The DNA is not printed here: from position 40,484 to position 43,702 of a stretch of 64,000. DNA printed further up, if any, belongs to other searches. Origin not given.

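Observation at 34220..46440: Translationally coupled 8-gene envelope operon: TPR lipoprotein, small lipoprotein, TolC-like OMF, MFP, two Ig-like lipoproteins and tandem RND pumps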

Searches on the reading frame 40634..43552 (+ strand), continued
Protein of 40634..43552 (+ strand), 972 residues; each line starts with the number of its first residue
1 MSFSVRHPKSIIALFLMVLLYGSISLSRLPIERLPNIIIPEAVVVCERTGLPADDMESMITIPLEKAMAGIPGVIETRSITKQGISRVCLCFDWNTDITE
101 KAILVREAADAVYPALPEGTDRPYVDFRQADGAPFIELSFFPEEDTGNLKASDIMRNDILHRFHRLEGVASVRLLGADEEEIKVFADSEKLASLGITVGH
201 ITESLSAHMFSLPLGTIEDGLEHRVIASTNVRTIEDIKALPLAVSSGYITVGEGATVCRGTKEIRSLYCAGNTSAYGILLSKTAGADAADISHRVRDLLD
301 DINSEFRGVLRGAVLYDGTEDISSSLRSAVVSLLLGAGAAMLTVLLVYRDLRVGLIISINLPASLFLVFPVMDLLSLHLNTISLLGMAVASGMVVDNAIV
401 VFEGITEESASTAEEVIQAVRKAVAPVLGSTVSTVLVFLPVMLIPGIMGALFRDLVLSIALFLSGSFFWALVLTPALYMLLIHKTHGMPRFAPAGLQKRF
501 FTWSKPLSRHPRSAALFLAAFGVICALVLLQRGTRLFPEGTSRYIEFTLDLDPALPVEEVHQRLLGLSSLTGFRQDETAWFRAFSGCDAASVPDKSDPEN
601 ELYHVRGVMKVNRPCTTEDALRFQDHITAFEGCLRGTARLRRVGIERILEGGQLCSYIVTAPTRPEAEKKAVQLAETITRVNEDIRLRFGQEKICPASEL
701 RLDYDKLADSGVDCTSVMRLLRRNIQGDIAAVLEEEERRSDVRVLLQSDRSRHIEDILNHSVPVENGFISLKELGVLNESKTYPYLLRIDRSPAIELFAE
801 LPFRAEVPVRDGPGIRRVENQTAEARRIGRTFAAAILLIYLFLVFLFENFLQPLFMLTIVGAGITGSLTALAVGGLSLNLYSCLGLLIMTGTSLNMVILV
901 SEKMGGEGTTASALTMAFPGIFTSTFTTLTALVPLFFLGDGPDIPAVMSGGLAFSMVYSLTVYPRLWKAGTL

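Call 21: search_solved_structures(query=window:40634-43552:+, max_evalue=0.00001, show_alignments=1)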
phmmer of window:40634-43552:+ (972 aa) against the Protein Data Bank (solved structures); distinct sequences matched with E-value up to 0.00001: 81 (the best 60 are shown).
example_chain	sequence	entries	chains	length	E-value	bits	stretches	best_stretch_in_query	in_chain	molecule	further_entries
8gjj_B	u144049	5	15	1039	1.1e-44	155.9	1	6-506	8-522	Efflux pump membrane transporter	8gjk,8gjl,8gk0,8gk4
22xk_B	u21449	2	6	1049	2.6e-44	154.7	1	10-482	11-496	MexBYB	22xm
9e9f_B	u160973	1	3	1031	6.6e-44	153.4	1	7-483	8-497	Efflux pump membrane transporter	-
8z1u_A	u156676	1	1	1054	9.7e-44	152.8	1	7-483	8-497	Efflux pump membrane transporter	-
8yr0_A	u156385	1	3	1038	1.1e-43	152.6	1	8-492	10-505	Cation/multidrug efflux pump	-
8f3e_A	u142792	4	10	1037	2.2e-43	151.6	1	7-506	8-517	Efflux pump membrane transporter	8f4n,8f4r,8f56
8zxs_A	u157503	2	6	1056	7.3e-43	149.9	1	6-509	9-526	Efflux pump membrane transporter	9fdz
7cz9_A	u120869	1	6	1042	1.2e-42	149.2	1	6-509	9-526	Efflux pump membrane transporter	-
6ows_A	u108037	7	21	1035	6.4e-41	143.5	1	3-487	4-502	Efflux pump membrane transporter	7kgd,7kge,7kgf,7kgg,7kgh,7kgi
7b8p_A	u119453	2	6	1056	7e-41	143.3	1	3-487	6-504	Efflux pump membrane transporter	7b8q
7wlv_A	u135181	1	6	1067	5.8e-40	140.3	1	8-487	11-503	Efflux pump membrane transporter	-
9lyj_C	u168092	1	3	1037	7.2e-40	140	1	12-518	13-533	Multidrug resistance protein MdtF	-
5lq3_A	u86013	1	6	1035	7.3e-40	140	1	4-506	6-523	CmeB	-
5t0o_A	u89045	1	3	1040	7.4e-40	139.9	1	4-506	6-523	CmeB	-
9qps_A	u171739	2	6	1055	9.5e-40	139.6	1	12-518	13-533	Multidrug resistance protein MdtF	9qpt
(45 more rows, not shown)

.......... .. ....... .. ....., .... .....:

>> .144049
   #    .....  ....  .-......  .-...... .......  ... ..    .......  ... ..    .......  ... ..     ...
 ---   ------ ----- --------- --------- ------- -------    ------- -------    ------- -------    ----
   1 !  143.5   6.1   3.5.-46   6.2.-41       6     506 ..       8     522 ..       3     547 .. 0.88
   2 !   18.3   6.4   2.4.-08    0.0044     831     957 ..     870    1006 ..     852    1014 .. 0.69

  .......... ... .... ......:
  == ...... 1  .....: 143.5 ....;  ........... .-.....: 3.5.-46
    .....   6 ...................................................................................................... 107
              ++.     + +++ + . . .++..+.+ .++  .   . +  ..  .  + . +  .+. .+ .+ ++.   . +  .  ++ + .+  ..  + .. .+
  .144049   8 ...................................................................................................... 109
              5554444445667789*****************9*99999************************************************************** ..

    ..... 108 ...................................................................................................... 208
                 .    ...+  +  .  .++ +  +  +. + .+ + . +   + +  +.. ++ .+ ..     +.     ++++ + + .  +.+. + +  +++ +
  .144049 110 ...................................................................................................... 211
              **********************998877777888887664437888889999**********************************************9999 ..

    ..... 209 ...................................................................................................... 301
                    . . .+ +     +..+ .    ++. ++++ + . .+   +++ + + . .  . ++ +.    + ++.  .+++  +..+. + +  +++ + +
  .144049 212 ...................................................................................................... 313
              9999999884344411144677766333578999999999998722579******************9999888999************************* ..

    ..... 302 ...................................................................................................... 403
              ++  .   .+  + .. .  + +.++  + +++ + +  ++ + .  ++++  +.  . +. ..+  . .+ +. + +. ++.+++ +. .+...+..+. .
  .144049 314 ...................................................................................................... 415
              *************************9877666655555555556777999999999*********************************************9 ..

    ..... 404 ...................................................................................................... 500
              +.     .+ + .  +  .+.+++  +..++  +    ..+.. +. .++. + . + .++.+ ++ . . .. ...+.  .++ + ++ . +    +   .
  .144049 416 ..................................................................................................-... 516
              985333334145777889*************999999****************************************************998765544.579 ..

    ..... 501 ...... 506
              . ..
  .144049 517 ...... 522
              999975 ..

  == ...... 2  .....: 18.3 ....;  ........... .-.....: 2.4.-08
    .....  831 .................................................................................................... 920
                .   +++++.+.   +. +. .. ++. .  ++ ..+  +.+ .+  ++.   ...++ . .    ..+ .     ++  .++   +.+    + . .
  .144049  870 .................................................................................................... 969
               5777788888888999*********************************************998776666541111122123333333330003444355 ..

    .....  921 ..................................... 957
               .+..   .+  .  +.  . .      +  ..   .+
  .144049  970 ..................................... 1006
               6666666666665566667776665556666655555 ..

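Call 26: search_protein_families(library=pfam, proteins=[L010:3-266:-, L011:2579-3013:-], max_evalue=0.01)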
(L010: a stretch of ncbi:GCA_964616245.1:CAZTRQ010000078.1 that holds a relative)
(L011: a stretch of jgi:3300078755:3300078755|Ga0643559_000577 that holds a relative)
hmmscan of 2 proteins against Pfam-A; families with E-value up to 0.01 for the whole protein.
L010:3-266:- (88 aa): 0 families

L011:2579-3013:- (144 aa): 2 families
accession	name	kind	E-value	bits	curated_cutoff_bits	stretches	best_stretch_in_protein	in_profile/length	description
PF09762.14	CCDC93_CC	-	0.0058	16.1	30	1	60-117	135-192/429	CCDC93 coiled-coil domain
PF06160.17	EzrA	-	0.0099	14.7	39.6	0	65-122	348-405/557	Septation ring formation regulator, EzrA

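Call 28: find_encoding_contigs(protein=P0031, flank=10000, max_places=1)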
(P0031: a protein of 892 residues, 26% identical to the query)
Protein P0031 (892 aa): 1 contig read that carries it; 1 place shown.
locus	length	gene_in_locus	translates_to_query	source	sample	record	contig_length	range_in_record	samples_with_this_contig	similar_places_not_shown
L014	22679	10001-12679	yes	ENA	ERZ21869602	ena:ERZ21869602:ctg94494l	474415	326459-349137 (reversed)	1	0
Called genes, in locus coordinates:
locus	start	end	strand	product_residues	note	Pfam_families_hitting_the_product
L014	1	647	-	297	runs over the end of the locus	PF00126:HTH_1, PF03466:LysR_substrate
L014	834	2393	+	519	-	PF00890:FAD_binding_2, PF01134:GIDA (faint), PF01266:DAO (weak), PF03486:HI0933_like, PF07992:Pyr_redox_2, PF12831:FAD_oxidored, PF13450:NAD_binding_8 (faint)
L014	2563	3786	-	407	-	PF07690:MFS_1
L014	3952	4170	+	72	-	-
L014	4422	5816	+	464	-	PF02321:OEP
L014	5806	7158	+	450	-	PF25917:BSH_RND, PF25954:Beta-barrel_RND_2, PF25989:YknX_C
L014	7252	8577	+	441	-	PF13205:Big_5 (faint)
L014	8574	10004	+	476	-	PF13205:Big_5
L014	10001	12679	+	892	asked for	PF00873:ACR_tran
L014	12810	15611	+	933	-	PF00873:ACR_tran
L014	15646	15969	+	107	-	-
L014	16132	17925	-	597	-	PF20157:Maf_flag10_N (weak), PF01973:MptE-like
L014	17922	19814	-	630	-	PF03717:PBP_dimer, PF00905:Transpeptidase, PF03793:PASTA (weak)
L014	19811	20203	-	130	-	PF10502:Peptidase_S26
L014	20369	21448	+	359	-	PF01476:LysM, PF01551:Peptidase_M23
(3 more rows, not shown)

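Call 29: find_encoding_contigs(protein=P0027, flank=10000, max_places=1)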
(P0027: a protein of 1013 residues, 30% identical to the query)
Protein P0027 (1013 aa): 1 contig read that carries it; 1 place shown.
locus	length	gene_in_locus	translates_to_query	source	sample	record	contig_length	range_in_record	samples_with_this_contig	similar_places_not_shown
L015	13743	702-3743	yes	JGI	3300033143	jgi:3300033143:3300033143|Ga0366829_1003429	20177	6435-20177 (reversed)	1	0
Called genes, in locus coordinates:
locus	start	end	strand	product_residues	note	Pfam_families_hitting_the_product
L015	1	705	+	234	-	?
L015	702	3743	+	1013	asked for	PF00873:ACR_tran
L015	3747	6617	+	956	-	PF00873:ACR_tran, PF02355:SecD_SecF_C (weak)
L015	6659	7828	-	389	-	PF14559:TPR_19 (faint), PF07719:TPR_2 (faint)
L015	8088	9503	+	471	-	PF01565:FAD_binding_4, PF02913:FAD-oxidase_C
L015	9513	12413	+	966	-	PF00675:Peptidase_M16, PF05193:Peptidase_M16_C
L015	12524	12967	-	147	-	PF00011:HSP20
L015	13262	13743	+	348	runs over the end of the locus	PF00180:Iso_dh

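Call 30: find_encoding_contigs(protein=P0029, flank=10000, max_places=1)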
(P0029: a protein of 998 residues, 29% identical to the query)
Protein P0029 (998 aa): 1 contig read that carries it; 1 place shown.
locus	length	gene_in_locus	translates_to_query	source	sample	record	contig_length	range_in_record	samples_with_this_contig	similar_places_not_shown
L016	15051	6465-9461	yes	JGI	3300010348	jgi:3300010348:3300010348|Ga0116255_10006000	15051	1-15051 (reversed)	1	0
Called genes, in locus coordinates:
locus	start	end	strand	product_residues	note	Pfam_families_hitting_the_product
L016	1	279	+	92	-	?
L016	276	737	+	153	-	-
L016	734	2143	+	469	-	PF02321:OEP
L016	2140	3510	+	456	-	PF25917:BSH_RND (weak), PF25973:BSH_CzcB (weak), PF25984:BSH_YknX (faint), PF25885:HH_EMRA (weak), PF25954:Beta-barrel_RND_2, PF25989:YknX_C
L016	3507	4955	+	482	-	PF17964:Big_10 (faint), PF13205:Big_5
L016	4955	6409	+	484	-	PF13205:Big_5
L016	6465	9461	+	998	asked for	PF00873:ACR_tran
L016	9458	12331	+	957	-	PF00873:ACR_tran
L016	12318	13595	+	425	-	PF00155:Aminotran_1_2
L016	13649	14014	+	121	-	-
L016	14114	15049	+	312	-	?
